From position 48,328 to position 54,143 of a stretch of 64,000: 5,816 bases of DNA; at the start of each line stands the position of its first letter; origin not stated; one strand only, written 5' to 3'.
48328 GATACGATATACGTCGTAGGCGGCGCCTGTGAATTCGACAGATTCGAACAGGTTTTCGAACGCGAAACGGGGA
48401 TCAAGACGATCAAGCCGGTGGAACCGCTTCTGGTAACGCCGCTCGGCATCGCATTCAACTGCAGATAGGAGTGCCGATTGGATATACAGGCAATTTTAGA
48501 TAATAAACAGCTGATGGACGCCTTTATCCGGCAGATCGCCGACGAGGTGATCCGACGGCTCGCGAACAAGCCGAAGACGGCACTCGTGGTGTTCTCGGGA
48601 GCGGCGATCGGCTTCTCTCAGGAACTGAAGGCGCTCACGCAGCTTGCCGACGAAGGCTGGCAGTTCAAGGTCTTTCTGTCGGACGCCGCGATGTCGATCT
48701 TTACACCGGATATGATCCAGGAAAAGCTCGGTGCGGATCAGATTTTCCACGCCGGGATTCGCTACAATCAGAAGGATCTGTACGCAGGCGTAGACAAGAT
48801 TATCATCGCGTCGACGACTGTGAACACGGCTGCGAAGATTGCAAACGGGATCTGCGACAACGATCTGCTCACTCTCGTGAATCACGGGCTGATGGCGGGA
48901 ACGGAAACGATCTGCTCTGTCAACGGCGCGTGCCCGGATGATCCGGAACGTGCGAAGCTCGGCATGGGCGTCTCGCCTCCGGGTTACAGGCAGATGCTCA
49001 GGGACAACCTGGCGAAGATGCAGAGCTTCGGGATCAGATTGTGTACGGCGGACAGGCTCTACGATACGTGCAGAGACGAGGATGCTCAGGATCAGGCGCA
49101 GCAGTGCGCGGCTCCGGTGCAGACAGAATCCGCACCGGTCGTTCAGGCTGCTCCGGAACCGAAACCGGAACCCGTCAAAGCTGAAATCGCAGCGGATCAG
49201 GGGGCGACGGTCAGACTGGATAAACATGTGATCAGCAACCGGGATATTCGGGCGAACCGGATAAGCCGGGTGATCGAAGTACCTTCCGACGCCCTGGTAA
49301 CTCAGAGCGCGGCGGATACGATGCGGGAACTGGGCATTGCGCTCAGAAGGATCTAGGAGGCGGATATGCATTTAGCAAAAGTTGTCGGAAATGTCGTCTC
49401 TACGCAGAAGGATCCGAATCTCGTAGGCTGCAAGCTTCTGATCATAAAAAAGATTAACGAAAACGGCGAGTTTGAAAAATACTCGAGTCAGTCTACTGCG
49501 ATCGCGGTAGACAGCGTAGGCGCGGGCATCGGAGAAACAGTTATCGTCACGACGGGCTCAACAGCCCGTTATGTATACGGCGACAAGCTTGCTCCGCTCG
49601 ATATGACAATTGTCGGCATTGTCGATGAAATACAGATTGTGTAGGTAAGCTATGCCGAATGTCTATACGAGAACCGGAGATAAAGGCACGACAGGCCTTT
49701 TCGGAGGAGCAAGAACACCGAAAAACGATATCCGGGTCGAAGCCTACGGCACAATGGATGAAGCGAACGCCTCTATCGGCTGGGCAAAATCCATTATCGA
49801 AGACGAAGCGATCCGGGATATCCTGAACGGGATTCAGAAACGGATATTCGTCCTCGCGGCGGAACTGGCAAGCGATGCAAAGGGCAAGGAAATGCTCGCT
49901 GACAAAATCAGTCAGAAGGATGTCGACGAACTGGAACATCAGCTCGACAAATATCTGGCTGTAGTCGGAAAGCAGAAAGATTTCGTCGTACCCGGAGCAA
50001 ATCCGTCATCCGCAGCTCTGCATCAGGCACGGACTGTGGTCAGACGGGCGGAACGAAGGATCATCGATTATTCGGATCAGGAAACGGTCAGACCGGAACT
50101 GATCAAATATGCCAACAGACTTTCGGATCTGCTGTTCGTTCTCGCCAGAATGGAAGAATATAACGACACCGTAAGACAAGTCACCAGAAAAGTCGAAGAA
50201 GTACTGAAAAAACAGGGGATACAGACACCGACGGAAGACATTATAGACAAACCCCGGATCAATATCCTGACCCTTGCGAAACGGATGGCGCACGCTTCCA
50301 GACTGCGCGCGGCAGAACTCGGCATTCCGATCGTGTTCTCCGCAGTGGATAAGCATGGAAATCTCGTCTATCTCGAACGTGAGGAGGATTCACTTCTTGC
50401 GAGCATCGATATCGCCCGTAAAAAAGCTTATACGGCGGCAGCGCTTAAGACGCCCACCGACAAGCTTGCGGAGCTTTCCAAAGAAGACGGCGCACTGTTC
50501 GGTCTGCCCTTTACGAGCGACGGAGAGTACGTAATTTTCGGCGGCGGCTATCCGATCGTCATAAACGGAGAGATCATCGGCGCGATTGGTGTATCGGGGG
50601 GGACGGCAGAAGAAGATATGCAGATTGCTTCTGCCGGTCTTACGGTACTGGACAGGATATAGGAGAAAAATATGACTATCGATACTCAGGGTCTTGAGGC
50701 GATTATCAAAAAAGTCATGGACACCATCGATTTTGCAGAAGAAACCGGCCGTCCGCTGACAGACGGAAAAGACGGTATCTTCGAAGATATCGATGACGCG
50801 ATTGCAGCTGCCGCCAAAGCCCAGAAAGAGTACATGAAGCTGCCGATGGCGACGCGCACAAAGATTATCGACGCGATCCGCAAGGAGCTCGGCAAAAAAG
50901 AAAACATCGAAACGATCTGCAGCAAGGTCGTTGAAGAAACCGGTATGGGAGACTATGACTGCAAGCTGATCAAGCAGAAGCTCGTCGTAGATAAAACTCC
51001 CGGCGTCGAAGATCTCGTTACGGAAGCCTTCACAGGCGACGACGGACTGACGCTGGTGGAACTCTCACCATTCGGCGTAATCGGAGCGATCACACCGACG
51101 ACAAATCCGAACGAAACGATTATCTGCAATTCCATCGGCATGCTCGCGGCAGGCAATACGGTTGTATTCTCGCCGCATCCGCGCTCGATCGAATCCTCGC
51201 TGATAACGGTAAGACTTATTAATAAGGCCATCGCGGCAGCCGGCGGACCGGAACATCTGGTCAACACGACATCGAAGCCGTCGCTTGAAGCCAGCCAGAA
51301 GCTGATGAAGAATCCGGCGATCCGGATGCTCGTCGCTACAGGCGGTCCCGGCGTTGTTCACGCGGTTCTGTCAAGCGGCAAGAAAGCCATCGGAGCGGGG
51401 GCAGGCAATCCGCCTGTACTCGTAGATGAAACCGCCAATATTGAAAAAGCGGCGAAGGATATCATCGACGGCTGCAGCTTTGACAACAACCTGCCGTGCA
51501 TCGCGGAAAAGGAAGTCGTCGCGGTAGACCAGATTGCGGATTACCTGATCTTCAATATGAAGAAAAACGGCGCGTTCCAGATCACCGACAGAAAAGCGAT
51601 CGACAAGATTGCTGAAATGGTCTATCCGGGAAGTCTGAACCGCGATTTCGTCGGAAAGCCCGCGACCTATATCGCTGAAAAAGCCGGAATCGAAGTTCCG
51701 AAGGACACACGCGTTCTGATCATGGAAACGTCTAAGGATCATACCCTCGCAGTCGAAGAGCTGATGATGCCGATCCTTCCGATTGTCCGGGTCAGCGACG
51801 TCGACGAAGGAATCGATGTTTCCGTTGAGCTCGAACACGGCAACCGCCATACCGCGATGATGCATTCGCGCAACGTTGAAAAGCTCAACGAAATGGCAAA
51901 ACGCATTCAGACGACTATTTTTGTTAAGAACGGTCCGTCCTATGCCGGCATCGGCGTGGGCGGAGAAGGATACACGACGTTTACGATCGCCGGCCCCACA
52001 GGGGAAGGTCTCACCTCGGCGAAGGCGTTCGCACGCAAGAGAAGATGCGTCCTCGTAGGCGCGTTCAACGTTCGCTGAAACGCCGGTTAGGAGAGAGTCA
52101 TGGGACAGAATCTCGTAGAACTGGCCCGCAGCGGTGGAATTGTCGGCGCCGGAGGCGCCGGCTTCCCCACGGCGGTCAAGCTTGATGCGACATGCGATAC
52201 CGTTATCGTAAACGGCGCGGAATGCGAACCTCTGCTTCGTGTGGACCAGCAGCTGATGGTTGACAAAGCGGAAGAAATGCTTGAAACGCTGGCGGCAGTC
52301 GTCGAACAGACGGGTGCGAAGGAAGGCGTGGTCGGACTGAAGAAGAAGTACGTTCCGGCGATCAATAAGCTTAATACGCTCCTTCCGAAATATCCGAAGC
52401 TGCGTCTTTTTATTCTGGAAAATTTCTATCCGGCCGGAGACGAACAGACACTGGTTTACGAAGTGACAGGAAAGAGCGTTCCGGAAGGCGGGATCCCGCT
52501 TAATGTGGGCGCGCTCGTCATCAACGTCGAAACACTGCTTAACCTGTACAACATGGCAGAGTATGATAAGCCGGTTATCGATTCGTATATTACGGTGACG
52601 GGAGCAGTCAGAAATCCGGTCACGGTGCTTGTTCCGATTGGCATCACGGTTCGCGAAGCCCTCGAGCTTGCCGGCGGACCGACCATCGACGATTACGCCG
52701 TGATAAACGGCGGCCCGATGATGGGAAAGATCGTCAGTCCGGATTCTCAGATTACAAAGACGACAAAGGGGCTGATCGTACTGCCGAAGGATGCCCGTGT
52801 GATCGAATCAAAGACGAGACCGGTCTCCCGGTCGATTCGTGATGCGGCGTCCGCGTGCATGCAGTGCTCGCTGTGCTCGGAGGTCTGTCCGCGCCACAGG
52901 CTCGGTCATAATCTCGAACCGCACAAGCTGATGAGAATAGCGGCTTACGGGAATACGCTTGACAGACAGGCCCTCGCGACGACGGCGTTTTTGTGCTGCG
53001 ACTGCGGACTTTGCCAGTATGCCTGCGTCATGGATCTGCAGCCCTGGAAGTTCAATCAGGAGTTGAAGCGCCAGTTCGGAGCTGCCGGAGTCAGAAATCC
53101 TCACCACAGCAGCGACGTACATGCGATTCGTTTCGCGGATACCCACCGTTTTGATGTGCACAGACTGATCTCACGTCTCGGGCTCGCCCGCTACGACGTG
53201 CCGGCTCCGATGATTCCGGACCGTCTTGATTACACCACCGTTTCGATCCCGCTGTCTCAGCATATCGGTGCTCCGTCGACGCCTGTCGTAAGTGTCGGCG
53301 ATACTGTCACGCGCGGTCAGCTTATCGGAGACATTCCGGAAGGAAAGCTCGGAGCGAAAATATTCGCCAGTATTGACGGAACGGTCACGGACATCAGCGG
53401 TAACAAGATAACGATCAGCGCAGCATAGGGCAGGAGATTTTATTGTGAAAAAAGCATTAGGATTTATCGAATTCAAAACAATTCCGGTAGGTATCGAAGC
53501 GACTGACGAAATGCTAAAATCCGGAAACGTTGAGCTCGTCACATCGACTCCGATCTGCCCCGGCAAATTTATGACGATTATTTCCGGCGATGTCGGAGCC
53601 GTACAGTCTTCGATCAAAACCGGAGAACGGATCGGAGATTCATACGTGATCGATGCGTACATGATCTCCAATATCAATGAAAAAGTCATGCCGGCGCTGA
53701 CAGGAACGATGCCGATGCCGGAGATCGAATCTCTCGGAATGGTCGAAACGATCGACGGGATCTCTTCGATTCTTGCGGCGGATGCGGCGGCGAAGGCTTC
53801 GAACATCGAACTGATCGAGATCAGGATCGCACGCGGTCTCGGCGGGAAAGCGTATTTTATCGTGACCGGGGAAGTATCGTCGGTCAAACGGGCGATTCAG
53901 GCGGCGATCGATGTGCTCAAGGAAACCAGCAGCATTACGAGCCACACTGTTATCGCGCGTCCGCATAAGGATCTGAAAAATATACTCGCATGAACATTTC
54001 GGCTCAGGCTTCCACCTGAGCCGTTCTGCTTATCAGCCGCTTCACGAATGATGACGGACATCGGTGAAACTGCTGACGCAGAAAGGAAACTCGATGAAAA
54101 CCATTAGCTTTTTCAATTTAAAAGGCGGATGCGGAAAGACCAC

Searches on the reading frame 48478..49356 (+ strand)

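Call 5: search_protein_families(library=pfam, proteins=[window:48478-49356:+], max_evalue=0.01)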
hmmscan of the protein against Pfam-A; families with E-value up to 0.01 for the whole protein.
window:48478-49356:+ (292 aa): 1 family
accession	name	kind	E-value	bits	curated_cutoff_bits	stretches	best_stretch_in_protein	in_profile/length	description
PF02441.25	Flavoprotein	-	2.4e-12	47.2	22.7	1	36-131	4-87/162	Flavoprotein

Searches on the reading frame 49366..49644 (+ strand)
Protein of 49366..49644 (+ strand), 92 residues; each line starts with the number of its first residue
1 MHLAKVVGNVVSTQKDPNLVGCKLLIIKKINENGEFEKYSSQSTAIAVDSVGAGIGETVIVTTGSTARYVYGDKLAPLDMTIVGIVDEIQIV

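Call 5: search_protein_families(library=pfam, proteins=[window:49366-49644:+], max_evalue=0.01)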
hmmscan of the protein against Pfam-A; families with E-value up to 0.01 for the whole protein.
window:49366-49644:+ (92 aa): 1 family
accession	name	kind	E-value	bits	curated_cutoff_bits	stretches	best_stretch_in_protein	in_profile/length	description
PF03319.19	EutN_CcmL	-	4.3e-30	104.5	25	1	1-87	1-83/83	Ethanolamine utilisation protein EutN/carboxysome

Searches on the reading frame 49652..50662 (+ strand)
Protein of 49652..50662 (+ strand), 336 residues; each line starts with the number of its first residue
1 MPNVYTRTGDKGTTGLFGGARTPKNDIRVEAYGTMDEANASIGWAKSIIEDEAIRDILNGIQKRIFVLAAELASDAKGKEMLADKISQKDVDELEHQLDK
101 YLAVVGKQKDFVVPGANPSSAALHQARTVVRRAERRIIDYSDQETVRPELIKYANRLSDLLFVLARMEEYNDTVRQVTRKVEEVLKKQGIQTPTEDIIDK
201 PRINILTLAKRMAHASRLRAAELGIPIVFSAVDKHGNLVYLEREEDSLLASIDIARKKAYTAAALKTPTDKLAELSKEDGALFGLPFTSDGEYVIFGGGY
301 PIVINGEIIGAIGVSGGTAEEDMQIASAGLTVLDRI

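Call 5: search_protein_families(library=pfam, proteins=[window:49652-50662:+], max_evalue=0.01)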
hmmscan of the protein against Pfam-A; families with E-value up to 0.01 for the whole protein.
window:49652-50662:+ (336 aa): 2 families
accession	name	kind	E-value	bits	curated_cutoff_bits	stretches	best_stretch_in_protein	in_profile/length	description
PF01923.23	Cob_adeno_trans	-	4.3e-57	193.3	24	1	4-167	1-170/171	Cobalamin adenosyltransferase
PF03928.20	HbpS-like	-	6.5e-36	123.6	25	1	207-330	4-127/128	Haem degrading protein HbpS-like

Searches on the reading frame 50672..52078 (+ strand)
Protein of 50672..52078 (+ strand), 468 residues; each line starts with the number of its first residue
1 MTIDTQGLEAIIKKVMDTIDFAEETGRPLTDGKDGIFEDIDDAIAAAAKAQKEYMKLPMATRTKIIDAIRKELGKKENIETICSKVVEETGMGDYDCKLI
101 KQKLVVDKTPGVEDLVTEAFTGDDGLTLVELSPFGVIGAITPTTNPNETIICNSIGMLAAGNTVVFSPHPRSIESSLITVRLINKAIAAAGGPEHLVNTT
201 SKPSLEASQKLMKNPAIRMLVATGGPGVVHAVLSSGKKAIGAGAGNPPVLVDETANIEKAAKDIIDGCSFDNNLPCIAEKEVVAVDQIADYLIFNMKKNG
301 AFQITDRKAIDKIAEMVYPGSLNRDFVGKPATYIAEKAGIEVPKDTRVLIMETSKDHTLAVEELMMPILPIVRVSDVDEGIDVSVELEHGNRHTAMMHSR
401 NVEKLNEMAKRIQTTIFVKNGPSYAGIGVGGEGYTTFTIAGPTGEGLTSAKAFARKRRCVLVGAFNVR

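Call 5: search_protein_families(library=pfam, proteins=[window:50672-52078:+], max_evalue=0.01)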
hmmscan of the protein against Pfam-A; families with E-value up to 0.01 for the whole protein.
window:50672-52078:+ (468 aa): 1 family
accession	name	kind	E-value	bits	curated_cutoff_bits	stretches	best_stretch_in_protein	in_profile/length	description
PF00171.27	Aldedh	-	1.8e-34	119.6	23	2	25-297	16-290/461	Aldehyde dehydrogenase family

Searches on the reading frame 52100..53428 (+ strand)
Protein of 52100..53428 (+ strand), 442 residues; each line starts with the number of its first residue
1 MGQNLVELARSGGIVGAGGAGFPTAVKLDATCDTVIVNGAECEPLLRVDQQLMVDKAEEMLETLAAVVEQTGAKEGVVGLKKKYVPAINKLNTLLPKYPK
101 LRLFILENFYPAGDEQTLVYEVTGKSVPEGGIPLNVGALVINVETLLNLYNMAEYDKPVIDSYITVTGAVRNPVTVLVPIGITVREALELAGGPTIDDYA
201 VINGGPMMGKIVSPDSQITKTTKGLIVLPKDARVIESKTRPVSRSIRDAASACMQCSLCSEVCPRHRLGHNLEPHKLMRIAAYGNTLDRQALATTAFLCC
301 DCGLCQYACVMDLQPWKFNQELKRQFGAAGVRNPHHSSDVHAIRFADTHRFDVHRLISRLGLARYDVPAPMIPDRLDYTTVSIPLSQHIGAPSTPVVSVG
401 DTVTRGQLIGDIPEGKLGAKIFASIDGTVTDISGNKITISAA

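Call 5: search_protein_families(library=pfam, proteins=[window:52100-53428:+], max_evalue=0.01)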
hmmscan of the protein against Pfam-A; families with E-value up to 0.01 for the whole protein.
window:52100-53428:+ (442 aa): 11 families
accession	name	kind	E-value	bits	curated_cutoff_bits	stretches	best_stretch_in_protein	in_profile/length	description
PF01512.22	Complex1_51K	-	5.3e-42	143.7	31.2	1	12-150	4-149/150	Nuo51 FMN-binding domain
PF13375.12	RnfC_N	-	5.9e-15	55.6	25.6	1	380-435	29-83/101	RnfC Barrel sandwich hybrid domain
PF10531.15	SLBB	-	1.4e-13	50.9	27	1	163-209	1-53/55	SLBB domain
PF13534.11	Fer4_17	-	1.9e-13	51.2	22.2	1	252-314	1-61/61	4Fe-4S dicluster domain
PF13183.11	Fer4_8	-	1.2e-06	29.4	27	1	250-311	2-66/68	4Fe-4S dicluster domain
PF13187.11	Fer4_9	-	6e-06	26.6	27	1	230-266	14-50/52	4Fe-4S dicluster domain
PF22461.2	SLBB_2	-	0.00018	22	27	1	164-198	3-41/79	SLBB domain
PF13237.11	Fer4_10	-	0.00093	19.5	25.5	1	247-309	3-52/53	4Fe-4S dicluster domain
PF12838.12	Fer4_7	-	0.0022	18.9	27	1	253-310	2-49/52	4Fe-4S dicluster domain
PF13484.11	Fer4_16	-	0.0036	18.5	30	1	253-309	2-63/66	4Fe-4S double cluster binding domain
PF16886.11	ATP-synt_ab_Xtn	-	0.0036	17.5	25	1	394-434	13-57/88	ATPsynthase alpha/beta subunit barrel-sandwich domain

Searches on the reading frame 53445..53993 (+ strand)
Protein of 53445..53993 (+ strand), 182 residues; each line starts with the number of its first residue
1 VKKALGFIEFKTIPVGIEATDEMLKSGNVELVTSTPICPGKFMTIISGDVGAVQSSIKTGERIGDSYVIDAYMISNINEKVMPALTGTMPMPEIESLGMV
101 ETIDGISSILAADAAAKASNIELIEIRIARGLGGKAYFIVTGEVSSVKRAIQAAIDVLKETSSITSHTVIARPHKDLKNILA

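Call 5: search_protein_families(library=pfam, proteins=[window:53445-53993:+], max_evalue=0.01)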
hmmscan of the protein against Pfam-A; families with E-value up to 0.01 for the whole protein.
window:53445-53993:+ (182 aa): 1 family
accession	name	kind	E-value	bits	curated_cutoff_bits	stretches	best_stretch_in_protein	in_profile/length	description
PF00936.24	BMC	-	7e-45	151.3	24.5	2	4-76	1-74/75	BMC domain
